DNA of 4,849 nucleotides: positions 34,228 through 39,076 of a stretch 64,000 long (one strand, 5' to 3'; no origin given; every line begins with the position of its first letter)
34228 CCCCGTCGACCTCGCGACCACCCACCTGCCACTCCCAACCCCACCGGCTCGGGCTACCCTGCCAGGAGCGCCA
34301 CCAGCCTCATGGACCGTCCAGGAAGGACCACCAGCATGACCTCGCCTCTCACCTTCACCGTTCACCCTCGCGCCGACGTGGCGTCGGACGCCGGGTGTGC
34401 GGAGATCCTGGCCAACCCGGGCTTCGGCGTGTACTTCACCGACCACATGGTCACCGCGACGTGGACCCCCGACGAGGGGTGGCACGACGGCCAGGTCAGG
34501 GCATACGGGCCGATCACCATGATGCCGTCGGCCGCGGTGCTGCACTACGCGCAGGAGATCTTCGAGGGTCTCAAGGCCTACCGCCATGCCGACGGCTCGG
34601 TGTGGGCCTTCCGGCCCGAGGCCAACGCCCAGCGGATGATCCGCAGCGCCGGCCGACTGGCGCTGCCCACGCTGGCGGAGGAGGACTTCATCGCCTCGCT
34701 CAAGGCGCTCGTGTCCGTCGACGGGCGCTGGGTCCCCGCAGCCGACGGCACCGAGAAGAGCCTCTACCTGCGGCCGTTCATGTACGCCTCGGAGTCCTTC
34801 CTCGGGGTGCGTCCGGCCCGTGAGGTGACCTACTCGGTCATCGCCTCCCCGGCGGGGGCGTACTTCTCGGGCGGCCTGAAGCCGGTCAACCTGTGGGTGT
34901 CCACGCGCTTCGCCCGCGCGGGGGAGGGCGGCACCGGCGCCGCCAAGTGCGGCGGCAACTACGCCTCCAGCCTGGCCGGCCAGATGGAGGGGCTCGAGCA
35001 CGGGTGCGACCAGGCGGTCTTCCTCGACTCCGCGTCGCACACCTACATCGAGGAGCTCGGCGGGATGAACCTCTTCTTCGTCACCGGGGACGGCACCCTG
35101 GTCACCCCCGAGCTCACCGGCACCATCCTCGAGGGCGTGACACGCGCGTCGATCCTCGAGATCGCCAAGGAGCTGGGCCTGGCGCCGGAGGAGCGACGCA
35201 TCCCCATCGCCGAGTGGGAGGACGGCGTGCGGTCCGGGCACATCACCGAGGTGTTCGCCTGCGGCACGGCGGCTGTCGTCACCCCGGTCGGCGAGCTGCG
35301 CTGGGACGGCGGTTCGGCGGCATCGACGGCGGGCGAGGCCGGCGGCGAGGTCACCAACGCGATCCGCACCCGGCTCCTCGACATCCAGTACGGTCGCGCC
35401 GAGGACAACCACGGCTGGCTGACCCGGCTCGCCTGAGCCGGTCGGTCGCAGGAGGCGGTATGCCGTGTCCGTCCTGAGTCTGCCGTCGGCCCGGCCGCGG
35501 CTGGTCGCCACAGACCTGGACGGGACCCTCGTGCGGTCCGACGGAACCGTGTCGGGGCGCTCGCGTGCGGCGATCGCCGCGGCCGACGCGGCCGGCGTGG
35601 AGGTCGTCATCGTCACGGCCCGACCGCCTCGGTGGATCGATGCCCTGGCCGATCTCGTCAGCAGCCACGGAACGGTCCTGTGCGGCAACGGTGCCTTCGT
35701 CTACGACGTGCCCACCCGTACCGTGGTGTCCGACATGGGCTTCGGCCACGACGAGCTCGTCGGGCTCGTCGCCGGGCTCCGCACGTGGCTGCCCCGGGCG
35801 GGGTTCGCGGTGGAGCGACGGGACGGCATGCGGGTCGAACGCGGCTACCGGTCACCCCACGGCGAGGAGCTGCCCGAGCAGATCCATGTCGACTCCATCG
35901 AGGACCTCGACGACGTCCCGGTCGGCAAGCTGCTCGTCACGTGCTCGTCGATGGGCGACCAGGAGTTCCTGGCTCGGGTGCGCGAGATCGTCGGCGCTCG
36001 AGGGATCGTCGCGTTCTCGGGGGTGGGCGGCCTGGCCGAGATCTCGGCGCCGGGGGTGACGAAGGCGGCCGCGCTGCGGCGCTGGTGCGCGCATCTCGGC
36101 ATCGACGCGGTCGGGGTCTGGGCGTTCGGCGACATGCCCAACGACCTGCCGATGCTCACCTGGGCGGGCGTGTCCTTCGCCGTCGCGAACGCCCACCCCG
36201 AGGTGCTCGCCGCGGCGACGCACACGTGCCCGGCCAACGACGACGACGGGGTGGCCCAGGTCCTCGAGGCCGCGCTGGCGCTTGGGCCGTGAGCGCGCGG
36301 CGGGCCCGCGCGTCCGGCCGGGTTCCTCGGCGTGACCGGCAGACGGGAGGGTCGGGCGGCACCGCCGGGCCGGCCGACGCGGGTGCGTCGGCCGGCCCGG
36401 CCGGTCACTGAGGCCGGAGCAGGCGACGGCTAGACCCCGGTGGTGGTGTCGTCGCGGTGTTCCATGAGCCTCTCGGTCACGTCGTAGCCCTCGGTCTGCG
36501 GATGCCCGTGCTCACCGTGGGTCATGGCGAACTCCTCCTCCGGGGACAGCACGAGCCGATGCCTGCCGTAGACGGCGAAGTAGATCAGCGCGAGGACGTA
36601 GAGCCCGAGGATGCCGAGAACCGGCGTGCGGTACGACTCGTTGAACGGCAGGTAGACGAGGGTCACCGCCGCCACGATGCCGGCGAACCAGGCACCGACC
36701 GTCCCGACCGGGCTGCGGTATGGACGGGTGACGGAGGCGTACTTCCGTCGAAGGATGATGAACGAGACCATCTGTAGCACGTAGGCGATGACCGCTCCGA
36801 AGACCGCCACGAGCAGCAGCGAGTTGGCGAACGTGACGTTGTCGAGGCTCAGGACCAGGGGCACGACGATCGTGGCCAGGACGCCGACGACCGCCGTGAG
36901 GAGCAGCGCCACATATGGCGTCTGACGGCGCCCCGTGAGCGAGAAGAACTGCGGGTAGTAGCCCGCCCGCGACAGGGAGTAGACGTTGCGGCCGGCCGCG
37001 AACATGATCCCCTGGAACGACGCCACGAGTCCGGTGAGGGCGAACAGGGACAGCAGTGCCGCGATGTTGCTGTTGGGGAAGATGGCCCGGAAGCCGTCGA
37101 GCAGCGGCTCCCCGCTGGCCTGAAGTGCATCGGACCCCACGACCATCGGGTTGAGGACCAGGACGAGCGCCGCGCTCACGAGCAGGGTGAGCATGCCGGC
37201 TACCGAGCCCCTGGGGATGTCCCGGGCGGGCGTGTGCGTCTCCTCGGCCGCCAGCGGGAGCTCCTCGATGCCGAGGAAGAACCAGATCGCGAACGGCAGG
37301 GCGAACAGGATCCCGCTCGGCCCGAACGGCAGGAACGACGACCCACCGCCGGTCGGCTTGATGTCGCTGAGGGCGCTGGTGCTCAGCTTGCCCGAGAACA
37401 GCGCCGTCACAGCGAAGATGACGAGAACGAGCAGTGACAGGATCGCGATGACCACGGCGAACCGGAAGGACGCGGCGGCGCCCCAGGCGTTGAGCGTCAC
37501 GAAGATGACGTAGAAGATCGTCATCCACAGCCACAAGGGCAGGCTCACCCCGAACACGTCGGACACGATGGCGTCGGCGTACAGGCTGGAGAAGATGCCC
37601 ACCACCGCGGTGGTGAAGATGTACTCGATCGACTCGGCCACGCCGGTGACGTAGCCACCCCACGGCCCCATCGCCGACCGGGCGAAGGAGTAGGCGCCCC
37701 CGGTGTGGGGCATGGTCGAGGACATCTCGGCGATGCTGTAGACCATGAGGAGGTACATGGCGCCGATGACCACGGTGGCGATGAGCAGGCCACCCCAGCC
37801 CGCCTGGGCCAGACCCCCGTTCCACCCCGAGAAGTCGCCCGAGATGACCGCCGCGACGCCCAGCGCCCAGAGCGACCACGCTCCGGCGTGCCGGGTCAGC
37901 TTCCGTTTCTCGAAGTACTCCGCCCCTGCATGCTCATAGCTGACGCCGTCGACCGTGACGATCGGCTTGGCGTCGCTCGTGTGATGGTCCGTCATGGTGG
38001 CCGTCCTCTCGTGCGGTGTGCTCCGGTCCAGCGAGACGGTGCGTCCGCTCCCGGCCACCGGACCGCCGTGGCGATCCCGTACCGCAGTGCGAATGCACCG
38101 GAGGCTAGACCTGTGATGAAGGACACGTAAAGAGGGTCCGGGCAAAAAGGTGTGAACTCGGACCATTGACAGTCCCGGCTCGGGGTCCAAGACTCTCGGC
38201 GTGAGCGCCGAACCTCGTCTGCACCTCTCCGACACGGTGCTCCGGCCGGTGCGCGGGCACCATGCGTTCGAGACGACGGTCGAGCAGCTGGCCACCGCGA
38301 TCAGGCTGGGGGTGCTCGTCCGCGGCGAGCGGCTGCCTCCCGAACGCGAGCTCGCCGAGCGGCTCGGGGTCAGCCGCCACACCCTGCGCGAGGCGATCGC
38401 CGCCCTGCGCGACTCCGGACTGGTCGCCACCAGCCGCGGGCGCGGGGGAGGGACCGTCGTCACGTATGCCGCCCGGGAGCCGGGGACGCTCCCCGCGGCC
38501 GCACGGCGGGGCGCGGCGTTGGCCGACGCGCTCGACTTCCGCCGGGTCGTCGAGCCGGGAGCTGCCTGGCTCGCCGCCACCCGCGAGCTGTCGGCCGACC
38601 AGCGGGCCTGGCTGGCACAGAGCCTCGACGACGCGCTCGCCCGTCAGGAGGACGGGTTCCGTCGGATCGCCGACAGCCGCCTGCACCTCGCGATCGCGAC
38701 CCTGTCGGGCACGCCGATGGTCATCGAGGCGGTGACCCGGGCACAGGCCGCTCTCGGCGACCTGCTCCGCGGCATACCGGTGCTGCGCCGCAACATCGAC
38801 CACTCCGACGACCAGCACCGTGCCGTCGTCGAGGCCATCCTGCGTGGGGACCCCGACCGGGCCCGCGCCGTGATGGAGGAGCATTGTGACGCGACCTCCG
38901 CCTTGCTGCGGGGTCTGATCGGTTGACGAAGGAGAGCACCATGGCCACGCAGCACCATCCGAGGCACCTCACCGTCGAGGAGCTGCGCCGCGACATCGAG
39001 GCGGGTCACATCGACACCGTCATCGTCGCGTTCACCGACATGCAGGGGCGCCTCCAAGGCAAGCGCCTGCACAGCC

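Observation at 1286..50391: Hyper-abundant 8-mer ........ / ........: about 39 exact copies in 50 kb, frame-independent, intergenic-enriched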

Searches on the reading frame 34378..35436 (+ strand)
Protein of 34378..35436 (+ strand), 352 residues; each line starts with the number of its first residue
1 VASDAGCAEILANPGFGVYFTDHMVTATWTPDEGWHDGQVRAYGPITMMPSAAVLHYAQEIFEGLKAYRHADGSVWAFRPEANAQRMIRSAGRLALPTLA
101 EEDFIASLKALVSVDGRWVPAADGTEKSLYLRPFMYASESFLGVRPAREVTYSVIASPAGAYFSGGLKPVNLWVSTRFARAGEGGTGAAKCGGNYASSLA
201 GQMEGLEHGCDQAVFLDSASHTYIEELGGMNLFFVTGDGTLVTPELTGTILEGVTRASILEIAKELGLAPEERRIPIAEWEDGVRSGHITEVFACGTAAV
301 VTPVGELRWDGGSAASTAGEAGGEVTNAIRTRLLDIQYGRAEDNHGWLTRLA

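Call 49: search_protein_families(library=pfam, proteins=[window:34378-35436:+], max_evalue=0.00001)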
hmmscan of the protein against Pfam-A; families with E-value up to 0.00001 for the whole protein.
window:34378-35436:+ (352 aa): 1 family
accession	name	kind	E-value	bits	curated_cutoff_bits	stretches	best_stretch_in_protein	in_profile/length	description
PF01063.24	Aminotran_4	-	4.4e-28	99.1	28.5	1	61-306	2-222/223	Amino-transferase class IV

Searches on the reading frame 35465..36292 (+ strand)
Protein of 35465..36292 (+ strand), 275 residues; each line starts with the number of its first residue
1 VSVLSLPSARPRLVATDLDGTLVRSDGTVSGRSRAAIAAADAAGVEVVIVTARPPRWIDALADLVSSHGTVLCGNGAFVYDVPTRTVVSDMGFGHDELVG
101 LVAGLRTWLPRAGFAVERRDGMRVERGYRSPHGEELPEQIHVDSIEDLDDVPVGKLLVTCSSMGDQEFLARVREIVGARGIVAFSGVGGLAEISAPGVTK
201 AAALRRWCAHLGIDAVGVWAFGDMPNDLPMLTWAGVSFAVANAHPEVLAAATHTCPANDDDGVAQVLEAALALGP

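Call 49: search_protein_families(library=pfam, proteins=[window:35465-36292:+], max_evalue=0.00001)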
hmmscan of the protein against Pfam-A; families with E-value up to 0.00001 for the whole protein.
window:35465-36292:+ (275 aa): 4 families
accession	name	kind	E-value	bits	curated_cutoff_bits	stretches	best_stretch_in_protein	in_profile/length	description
PF08282.18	Hydrolase_3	-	1.5e-46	159.7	20.9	1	14-267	1-255/255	haloacid dehalogenase-like hydrolase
PF12710.13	HAD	-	1.5e-12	48.7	27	1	174-231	126-188/189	haloacid dehalogenase-like hydrolase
PF00702.32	Hydrolase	-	3.2e-07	31.4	26.4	0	162-235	121-191/191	haloacid dehalogenase-like hydrolase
PF05116.19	S6PP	-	4.5e-07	30.2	20.3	0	197-254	163-220/247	Sucrose-6F-phosphate phosphohydrolase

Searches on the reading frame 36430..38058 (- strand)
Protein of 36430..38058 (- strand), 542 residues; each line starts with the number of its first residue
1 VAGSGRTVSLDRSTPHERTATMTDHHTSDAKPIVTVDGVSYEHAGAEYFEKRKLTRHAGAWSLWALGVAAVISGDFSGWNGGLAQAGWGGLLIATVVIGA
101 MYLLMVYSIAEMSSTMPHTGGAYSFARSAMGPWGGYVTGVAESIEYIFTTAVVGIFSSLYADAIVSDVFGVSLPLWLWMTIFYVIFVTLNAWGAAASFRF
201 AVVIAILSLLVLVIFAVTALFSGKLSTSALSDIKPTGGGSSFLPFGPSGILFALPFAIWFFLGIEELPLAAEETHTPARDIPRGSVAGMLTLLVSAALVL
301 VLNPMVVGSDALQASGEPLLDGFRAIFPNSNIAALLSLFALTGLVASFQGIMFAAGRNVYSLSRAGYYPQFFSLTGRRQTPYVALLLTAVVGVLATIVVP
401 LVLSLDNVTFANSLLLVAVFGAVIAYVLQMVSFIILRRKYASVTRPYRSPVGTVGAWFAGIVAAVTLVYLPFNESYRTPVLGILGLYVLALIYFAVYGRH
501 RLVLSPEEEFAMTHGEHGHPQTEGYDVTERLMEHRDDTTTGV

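Call 49: search_protein_families(library=pfam, proteins=[window:36430-38058:-], max_evalue=0.00001)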
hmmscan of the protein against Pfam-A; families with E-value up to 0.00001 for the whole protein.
window:36430-38058:- (542 aa): 2 families
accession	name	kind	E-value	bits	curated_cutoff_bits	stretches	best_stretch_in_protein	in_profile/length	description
PF00324.27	AA_permease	-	5.5e-42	144.5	24.6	1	74-495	14-452/470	Amino acid permease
PF13520.12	AA_permease_2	-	8.6e-37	127.5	27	1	68-477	6-415/427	Amino acid permease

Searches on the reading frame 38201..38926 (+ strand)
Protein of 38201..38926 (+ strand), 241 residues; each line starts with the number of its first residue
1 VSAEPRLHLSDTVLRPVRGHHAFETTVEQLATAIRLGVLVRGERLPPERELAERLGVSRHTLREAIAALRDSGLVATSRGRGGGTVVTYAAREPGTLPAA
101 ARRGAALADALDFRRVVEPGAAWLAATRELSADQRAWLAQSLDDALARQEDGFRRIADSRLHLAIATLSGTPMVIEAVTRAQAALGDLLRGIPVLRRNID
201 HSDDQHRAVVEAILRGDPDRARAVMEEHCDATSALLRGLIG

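Call 49: search_protein_families(library=pfam, proteins=[window:38201-38926:+], max_evalue=0.00001)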
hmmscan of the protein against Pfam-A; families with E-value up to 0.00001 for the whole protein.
window:38201-38926:+ (241 aa): 4 families
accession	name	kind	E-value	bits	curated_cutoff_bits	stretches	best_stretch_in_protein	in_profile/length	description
PF07729.17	FCD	-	1.5e-16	61.4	24.3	1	110-230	2-124/125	FCD domain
PF00392.27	GntR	-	4.8e-16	58.6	27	1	25-82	4-61/64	Bacterial regulatory proteins, gntR family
PF02082.26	Rrf2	-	1.4e-07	32.1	30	1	44-89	22-67/132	Iron-dependent Transcriptional regulator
PF08279.18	HTH_11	-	2.2e-06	27.9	25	1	50-82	20-53/55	HTH domain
